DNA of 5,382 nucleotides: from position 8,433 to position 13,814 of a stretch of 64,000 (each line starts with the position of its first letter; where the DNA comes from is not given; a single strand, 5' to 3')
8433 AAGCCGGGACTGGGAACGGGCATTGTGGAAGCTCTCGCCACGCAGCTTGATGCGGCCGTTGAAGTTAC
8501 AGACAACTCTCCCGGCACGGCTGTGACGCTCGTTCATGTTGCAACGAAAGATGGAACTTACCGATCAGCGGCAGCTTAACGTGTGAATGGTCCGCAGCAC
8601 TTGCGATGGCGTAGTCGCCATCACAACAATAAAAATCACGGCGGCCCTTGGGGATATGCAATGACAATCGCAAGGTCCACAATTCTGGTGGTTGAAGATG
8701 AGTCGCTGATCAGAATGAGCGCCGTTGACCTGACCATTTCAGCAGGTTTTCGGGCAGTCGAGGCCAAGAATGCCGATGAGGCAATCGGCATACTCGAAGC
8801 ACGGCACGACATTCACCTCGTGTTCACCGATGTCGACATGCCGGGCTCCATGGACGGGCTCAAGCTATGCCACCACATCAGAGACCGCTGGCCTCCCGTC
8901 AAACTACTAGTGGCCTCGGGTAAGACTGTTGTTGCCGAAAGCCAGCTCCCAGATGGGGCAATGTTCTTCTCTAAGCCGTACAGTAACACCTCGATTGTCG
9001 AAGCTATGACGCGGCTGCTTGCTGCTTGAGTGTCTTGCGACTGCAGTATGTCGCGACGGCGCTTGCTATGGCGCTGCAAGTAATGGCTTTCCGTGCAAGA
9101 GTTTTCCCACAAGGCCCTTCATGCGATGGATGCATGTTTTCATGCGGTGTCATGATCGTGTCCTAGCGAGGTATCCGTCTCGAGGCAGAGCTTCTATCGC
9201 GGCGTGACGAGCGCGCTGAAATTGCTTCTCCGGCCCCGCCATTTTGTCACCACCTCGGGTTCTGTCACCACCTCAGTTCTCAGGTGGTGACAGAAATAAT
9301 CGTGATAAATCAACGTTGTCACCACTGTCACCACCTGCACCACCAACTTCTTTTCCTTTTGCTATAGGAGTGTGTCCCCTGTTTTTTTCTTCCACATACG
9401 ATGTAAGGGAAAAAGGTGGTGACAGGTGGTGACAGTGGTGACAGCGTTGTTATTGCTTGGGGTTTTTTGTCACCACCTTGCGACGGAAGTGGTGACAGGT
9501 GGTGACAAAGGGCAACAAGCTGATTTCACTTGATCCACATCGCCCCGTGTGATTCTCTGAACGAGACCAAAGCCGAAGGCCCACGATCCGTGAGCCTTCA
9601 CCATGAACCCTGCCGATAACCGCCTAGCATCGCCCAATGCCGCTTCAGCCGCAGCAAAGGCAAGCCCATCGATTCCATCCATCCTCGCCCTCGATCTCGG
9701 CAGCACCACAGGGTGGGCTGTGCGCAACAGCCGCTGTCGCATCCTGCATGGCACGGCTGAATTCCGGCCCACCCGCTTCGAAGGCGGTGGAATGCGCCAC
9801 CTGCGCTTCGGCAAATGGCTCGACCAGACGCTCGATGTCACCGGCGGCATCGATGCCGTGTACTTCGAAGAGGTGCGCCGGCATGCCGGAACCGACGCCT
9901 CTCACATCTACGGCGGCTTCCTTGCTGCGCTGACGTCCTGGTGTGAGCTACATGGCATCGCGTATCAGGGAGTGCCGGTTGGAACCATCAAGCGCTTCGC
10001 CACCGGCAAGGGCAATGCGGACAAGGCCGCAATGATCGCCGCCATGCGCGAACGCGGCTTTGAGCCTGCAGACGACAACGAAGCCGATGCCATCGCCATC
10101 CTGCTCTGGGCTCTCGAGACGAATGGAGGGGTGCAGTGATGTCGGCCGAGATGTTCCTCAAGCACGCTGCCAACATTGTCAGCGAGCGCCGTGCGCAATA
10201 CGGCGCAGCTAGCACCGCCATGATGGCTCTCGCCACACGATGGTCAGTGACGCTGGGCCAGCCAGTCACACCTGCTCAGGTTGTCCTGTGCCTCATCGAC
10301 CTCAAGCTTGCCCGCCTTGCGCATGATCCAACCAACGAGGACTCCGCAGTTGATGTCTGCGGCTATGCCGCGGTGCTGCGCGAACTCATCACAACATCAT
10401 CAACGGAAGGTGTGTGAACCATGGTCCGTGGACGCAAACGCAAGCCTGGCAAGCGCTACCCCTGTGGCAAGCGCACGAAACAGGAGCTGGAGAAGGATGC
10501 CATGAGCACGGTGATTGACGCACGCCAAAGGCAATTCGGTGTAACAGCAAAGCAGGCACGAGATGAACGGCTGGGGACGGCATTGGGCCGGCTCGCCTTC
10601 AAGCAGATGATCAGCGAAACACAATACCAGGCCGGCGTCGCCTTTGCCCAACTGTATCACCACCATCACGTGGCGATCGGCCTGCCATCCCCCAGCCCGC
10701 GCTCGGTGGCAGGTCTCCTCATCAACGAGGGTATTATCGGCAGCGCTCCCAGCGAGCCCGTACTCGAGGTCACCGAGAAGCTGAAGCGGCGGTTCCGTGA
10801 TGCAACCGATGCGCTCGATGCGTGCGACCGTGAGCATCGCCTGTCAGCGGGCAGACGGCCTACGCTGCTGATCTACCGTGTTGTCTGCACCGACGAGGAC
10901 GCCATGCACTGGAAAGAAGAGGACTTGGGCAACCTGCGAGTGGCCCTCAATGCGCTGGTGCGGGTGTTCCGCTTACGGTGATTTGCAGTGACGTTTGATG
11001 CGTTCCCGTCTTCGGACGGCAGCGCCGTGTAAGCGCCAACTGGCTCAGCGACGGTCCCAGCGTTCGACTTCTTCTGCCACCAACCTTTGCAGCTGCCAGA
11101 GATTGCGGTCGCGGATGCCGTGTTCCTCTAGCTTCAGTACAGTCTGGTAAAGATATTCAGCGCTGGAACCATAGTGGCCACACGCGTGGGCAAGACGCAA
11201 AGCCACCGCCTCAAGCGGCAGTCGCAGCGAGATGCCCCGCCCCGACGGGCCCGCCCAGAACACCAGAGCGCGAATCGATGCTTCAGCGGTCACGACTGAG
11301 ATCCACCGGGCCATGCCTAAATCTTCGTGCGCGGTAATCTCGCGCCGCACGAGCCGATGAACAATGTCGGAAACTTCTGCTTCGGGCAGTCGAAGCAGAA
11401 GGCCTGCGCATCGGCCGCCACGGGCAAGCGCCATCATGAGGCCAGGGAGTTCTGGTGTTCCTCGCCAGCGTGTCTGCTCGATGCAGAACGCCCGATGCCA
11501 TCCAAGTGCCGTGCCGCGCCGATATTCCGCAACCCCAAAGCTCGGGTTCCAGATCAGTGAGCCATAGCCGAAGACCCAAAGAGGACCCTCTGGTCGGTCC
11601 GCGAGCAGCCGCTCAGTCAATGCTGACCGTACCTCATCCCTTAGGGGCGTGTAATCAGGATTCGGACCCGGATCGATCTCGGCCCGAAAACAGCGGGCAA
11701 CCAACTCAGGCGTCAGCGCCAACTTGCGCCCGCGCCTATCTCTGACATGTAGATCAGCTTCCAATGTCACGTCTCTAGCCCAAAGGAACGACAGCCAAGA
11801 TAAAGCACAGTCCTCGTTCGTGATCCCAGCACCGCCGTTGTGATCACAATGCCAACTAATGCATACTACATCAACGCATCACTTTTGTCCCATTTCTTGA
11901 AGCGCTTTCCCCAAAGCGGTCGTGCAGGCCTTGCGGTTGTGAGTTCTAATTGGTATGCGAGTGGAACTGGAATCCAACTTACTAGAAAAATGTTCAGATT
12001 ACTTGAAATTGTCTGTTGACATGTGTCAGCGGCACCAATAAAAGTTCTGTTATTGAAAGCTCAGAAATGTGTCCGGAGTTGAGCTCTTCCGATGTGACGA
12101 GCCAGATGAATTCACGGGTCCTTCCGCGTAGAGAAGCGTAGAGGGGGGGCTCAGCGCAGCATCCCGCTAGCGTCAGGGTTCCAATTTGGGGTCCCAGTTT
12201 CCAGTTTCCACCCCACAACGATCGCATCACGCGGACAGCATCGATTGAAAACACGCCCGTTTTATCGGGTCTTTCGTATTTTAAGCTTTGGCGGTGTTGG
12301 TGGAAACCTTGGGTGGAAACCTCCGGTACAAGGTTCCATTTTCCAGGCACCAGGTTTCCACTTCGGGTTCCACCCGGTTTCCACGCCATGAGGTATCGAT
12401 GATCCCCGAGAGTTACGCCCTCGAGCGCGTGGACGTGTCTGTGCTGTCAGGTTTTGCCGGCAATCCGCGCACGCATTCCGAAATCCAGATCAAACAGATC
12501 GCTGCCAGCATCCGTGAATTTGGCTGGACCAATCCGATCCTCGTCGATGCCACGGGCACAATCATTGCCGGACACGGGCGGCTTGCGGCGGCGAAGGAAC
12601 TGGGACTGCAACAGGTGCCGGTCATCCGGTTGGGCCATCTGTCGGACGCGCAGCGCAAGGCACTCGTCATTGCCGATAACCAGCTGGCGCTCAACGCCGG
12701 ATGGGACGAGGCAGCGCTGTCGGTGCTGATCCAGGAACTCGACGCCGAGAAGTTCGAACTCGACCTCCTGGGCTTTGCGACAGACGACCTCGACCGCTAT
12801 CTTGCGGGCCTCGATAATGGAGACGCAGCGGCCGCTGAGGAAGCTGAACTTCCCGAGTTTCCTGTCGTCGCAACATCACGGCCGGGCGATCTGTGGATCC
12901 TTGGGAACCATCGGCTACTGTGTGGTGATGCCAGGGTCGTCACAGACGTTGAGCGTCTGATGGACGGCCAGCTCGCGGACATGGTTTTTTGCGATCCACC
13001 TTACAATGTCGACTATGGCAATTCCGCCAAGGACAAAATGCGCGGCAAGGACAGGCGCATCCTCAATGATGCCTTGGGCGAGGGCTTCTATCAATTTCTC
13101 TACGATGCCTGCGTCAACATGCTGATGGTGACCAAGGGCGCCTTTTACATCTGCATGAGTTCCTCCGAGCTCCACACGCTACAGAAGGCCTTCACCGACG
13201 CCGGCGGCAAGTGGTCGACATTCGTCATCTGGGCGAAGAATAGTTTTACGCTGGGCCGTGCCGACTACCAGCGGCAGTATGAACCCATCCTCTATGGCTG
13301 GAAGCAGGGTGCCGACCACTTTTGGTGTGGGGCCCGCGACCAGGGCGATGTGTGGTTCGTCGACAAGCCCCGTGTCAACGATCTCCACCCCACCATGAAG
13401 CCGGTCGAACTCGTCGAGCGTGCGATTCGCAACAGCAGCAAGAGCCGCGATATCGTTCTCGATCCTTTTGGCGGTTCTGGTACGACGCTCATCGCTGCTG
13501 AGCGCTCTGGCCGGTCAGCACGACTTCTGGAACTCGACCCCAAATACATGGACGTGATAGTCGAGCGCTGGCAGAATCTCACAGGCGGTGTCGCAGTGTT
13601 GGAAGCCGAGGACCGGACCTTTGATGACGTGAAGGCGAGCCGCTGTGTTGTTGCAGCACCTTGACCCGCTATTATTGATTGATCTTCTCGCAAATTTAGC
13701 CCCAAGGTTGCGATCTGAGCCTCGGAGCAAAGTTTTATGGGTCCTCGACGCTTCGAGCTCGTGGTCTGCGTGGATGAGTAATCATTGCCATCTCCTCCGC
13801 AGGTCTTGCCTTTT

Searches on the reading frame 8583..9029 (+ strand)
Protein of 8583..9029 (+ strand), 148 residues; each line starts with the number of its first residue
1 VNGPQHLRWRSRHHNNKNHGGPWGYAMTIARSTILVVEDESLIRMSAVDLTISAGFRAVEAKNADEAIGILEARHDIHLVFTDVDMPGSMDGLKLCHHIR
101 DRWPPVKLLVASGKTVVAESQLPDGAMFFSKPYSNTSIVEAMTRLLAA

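Call 76: search_protein_families(library=pfam, proteins=[window:8583-9029:+])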
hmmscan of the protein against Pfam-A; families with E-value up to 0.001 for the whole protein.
window:8583-9029:+ (148 aa): 1 family
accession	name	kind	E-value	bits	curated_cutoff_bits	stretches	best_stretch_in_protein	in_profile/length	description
PF00072.30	Response_reg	-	4.4e-16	59.5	30.2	1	34-142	1-110/111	Response regulator receiver domain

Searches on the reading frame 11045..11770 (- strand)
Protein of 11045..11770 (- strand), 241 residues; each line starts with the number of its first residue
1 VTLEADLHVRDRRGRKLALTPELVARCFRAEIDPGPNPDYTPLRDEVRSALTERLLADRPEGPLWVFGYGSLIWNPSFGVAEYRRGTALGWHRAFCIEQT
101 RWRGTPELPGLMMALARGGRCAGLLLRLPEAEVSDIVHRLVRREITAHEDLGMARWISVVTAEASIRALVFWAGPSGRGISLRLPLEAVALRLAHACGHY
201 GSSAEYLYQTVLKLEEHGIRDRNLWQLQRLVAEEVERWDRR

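Call 76: search_protein_families(library=pfam, proteins=[window:11045-11770:-])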
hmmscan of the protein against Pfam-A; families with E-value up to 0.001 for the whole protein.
window:11045-11770:- (241 aa): 1 family
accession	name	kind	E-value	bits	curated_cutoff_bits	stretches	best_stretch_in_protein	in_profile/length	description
PF04752.17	ChaC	-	7.5e-29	101.4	21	1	64-233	1-175/176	ChaC-like protein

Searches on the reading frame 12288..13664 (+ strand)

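Call 76: search_protein_families(library=pfam, proteins=[window:12288-13664:+])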
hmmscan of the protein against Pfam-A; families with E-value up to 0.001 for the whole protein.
window:12288-13664:+ (458 aa): 3 families
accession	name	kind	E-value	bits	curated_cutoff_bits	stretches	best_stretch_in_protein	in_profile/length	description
PF01555.25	N6_N4_Mtase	-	2e-25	90.5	26.7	1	231-425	2-220/221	DNA methylase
PF02195.25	ParB_N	-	5.4e-08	33.2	26.3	1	46-126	4-88/95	ParB N-terminal domain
PF03602.21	Cons_hypoth95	-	1.7e-05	25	24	0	385-434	40-90/182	Conserved hypothetical protein 95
